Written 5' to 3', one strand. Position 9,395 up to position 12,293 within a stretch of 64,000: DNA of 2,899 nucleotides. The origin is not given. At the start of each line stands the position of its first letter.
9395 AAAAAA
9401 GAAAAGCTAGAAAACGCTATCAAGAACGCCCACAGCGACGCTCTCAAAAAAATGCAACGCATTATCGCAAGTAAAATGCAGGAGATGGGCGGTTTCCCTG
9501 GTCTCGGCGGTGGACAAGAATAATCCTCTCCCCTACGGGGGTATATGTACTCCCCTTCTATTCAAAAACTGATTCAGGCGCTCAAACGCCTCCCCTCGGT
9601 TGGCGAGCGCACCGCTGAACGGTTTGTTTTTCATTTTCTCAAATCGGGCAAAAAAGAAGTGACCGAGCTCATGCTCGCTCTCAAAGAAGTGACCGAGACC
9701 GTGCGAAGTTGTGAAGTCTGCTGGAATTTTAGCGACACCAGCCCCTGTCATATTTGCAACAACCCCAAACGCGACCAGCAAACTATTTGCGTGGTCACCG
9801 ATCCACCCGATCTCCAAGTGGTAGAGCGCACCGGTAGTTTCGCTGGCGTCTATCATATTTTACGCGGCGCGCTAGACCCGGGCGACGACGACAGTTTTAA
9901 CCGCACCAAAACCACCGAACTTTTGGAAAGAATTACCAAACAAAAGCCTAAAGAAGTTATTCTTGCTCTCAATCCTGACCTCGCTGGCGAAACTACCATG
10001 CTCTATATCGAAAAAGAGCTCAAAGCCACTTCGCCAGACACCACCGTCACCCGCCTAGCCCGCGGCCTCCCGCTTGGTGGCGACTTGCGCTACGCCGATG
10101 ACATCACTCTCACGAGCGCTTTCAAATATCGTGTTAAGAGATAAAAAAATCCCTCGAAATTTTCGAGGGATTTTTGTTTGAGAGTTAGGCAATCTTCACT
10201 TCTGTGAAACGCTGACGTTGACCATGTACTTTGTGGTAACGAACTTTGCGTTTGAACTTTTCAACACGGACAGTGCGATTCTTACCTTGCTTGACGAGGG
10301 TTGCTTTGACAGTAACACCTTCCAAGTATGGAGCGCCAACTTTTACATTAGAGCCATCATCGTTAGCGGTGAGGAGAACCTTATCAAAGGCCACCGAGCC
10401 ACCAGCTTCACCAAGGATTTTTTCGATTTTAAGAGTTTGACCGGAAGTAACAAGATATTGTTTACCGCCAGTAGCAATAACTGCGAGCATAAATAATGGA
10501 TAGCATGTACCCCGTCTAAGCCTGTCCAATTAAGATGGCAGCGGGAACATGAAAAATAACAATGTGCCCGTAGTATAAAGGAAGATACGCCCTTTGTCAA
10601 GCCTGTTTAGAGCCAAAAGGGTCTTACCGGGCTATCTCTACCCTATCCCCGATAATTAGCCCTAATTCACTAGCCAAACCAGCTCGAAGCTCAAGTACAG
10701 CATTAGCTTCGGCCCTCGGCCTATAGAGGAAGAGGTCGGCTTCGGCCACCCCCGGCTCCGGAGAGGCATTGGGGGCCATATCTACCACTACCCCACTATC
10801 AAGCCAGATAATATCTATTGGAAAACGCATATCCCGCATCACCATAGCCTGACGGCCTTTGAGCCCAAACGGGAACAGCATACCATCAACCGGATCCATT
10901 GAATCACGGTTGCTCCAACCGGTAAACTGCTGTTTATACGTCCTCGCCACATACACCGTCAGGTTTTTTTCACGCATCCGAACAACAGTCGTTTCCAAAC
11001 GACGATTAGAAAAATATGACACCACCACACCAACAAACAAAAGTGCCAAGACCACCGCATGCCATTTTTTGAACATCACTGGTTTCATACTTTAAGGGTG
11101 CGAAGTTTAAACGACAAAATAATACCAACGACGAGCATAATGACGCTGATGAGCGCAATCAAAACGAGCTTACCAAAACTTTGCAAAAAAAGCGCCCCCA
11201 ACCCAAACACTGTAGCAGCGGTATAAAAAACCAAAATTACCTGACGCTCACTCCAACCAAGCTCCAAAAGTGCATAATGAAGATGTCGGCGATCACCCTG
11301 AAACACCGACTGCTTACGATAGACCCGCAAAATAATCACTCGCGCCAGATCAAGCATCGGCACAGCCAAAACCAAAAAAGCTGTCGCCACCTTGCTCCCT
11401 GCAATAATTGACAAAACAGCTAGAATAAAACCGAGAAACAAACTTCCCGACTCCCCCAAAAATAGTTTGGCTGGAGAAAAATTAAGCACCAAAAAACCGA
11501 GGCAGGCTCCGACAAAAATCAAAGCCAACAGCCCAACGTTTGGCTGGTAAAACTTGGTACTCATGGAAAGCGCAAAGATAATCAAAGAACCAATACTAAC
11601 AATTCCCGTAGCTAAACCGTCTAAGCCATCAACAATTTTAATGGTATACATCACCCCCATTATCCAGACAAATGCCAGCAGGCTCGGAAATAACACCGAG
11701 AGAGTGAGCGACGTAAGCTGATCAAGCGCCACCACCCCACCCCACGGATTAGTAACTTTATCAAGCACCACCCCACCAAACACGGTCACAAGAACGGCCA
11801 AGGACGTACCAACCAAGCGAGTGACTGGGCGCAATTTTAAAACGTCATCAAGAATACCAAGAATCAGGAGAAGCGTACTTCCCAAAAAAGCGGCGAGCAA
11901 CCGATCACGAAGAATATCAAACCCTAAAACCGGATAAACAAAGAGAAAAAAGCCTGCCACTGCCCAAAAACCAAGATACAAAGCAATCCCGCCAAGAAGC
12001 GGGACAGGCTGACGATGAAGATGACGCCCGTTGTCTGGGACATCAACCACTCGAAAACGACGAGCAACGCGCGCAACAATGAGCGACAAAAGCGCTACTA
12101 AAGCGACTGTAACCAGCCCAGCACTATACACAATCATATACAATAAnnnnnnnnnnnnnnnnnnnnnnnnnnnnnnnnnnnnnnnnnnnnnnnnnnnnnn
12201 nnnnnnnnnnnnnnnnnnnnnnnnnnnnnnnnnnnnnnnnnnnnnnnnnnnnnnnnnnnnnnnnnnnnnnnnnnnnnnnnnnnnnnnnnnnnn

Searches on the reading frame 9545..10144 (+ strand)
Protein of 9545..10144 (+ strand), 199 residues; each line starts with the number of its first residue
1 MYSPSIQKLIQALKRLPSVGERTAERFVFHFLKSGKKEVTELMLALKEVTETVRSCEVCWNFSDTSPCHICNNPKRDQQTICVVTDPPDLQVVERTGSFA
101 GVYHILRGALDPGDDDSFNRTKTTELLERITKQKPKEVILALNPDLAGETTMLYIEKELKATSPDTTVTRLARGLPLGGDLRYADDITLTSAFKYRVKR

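Call 9: search_protein_families(library=pfam, proteins=[window:9545-10144:+], max_evalue=0.001)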
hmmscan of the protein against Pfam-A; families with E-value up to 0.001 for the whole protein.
window:9545-10144:+ (199 aa): 5 families
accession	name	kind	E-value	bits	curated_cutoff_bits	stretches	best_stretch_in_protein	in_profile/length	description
PF13662.12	Toprim_4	-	5.2e-17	62.3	25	1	80-172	2-85/85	Toprim domain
PF21176.3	RecR_HhH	-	4.3e-12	46.1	27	1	6-49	1-44/45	RecR, helix-hairpin-helix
PF21175.2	RecR_C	-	1.6e-08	34.3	22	1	174-196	1-23/24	RecR, C-terminal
PF02132.21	RecR_ZnF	-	1.3e-06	28.4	22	1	53-73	1-21/21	RecR, Cys4-zinc finger domain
PF01751.28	Toprim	-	8.3e-05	23.1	23.1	1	81-160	2-81/96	Toprim domain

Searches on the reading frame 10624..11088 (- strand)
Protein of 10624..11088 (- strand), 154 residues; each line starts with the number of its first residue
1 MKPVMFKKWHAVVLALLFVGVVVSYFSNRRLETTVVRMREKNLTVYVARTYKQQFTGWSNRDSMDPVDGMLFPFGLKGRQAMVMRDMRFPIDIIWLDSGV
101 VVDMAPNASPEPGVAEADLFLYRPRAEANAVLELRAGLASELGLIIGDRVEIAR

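Call 9: search_protein_families(library=pfam, proteins=[window:10624-11088:-], max_evalue=0.001)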
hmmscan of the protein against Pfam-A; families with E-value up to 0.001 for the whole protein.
window:10624-11088:- (154 aa): 1 family
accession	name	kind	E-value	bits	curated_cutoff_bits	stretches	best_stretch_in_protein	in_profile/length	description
PF02643.20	DUF192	-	4.7e-24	84.8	27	1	44-152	2-96/96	Uncharacterized ACR, COG1430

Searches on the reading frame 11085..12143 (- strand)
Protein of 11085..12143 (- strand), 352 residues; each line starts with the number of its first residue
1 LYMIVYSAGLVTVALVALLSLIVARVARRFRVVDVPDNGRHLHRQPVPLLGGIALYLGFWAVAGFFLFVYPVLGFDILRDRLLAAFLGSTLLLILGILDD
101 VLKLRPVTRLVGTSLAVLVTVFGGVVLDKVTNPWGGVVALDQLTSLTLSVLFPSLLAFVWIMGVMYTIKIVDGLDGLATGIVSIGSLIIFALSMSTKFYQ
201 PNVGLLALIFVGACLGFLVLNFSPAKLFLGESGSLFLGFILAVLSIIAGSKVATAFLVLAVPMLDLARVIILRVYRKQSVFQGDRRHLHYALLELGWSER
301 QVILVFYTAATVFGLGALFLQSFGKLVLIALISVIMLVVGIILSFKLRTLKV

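Call 9: search_protein_families(library=pfam, proteins=[window:11085-12143:-], max_evalue=0.001)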
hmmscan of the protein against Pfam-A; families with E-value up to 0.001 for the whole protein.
window:11085-12143:- (352 aa): 1 family
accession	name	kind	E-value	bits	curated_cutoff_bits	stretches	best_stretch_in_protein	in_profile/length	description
PF00953.26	Glycos_transf_4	-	5.4e-29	101.7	27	1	83-248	2-159/160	Glycosyl transferase family 4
